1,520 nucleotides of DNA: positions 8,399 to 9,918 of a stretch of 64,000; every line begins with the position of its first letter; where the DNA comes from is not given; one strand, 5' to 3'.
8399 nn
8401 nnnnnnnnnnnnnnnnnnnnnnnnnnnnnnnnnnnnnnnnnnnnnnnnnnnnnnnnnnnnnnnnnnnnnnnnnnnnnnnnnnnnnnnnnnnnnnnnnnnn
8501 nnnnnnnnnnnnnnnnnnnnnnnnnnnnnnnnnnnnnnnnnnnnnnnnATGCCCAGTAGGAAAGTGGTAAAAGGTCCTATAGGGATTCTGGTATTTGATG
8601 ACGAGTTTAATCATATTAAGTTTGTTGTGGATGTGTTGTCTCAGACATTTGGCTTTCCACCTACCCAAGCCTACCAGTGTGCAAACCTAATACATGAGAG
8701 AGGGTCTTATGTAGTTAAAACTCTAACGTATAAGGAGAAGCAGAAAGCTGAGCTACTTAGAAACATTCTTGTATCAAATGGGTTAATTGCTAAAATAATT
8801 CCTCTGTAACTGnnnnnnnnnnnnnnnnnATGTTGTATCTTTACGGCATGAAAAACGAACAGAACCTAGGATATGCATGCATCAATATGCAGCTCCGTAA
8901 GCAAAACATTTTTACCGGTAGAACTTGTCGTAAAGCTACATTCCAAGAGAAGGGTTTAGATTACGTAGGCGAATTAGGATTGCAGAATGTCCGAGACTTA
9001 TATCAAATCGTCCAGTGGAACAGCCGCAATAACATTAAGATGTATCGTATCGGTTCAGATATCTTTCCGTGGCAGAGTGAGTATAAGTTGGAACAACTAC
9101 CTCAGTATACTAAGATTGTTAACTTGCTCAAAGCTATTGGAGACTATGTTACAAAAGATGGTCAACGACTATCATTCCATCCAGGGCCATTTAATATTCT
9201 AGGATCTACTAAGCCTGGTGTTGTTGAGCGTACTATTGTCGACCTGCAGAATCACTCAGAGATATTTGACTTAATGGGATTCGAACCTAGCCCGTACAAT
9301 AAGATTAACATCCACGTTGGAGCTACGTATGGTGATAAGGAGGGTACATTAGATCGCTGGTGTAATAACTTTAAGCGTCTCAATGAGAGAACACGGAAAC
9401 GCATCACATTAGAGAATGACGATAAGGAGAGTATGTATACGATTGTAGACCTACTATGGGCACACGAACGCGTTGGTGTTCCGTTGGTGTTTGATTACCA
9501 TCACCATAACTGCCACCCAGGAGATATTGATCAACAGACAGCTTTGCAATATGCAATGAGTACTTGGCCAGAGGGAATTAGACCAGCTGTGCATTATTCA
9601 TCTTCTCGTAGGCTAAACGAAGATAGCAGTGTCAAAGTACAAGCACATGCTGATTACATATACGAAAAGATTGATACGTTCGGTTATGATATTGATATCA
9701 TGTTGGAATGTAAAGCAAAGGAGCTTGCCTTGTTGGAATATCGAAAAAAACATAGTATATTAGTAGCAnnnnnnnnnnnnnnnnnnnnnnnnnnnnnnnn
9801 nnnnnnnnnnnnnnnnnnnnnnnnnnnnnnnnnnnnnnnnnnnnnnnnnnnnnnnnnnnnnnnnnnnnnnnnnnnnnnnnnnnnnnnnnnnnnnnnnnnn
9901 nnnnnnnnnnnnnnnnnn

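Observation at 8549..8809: Phage-encoded ClpS-like N-degron adaptor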

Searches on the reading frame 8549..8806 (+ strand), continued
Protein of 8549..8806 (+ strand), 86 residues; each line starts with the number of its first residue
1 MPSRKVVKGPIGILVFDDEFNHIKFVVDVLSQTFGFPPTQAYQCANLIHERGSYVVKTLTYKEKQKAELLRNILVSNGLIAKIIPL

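Call 86: find_encoding_contigs(protein=P0052, flank=6000, max_places=2)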
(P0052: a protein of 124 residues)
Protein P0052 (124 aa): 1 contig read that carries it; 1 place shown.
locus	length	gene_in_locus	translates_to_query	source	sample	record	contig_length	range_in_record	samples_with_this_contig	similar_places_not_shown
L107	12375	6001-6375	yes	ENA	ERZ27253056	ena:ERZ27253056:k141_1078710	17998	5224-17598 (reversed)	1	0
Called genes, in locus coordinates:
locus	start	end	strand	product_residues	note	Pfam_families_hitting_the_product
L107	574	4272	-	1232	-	PF12833:HTH_18, PF00165:HTH_AraC, PF12704:MacB_PCD, PF02687:FtsX, PF12704:MacB_PCD, PF02687:FtsX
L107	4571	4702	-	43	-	-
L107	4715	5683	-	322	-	-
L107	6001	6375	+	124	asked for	PF02617:ClpS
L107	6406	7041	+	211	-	PF03588:Leu_Phe_trans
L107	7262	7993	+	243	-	-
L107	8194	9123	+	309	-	PF01904:DUF72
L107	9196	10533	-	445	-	PF00929:RNase_T, PF01541:GIY-YIG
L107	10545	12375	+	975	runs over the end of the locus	PF00133:tRNA-synt_1, PF09334:tRNA-synt_1g, PF13603:tRNA-synt_1_2, PF08264:Anticodon_1, PF10458:Val_tRNA-synt_C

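Call 87: find_encoding_contigs(protein=P0164, flank=5000, max_places=2)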
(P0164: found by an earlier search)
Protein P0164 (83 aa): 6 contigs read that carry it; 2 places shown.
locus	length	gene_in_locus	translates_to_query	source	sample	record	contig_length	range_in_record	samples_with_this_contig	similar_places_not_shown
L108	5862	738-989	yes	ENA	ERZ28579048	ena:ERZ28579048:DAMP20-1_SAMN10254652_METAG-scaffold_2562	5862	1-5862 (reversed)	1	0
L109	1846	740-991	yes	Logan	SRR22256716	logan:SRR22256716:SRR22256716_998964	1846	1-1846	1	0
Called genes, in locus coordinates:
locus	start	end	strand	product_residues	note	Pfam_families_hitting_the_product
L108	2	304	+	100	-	?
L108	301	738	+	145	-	-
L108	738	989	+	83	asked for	PF02617:ClpS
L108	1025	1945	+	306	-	PF03851:UvdE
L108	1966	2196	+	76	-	PF14902:DUF4494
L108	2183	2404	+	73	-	-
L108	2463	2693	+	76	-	PF01258:zf-dskA_traR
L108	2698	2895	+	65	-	-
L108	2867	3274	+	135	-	-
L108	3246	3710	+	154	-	-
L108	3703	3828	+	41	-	-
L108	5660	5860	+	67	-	?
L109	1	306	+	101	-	?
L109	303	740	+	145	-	-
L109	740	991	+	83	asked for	PF02617:ClpS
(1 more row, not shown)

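Call 88: find_encoding_contigs(protein=P0016, flank=5000, max_places=2)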
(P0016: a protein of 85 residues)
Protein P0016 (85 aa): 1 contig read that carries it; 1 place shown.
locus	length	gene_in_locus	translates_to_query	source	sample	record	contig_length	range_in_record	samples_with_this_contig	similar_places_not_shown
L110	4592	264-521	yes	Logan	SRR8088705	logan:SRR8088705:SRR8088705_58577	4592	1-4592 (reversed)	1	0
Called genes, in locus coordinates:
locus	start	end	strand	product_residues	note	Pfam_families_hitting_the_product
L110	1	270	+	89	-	?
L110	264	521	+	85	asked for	PF02617:ClpS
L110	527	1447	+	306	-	PF03851:UvdE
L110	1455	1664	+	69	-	PF14902:DUF4494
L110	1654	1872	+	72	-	-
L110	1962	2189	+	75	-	PF01258:zf-dskA_traR (weak)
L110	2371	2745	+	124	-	-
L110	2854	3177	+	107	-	-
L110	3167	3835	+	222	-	-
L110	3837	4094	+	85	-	-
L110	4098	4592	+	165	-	?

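Call 93: find_related_loci(query=A1, collection=metagenome_contigs, flank=2500)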
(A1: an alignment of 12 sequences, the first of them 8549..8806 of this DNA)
Query A1 (86 aa) in metagenome_contigs; peptide patterns used: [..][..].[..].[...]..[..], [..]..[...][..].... (x = any residue, [..] = any of these).
118 stretches matched a pattern; 7 encode a relative of the query (tblastn E <= 1e-3); 7 distinct loci.
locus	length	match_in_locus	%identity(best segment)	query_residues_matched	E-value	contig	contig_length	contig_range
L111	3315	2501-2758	77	1-86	1e-44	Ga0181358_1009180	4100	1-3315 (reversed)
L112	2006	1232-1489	72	1-86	1e-43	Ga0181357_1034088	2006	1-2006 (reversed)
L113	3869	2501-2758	71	1-86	2e-42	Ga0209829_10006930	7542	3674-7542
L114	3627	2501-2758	63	1-86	2e-36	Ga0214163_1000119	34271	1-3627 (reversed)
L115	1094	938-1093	75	1-52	1e-25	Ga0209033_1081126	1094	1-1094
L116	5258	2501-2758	71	1-86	4e-42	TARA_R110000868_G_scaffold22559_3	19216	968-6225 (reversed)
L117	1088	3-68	73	65-86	3e-6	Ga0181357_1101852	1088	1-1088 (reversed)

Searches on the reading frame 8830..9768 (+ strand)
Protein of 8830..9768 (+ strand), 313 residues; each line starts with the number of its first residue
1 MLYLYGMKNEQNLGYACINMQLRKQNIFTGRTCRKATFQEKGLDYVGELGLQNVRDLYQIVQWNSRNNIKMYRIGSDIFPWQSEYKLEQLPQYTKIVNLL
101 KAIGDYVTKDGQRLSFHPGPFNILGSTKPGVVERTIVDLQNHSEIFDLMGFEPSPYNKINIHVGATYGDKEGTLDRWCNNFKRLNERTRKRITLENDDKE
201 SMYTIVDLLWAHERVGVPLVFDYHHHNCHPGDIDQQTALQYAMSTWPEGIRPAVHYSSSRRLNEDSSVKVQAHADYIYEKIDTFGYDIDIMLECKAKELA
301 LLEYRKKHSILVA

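Call 3: search_protein_families(library=pfam, proteins=[window:8830-9768:+], max_evalue=1)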
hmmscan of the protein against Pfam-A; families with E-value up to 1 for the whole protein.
window:8830-9768:+ (313 aa): 1 family
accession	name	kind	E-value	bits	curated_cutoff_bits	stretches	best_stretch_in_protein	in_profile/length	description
PF03851.20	UvdE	-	4.6e-64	216.8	24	1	13-278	1-269/275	UV-endonuclease UvdE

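Call 32: search_protein_families(library=phrogs, proteins=[window:8830-9768:+], max_evalue=0.01)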
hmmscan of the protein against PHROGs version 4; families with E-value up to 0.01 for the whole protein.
window:8830-9768:+ (313 aa): 1 family
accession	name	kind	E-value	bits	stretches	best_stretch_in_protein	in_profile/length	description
phrog_8420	-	DNA, RNA and nucleotide metabolism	6.5e-52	177.5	1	13-308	3-307/309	endonuclease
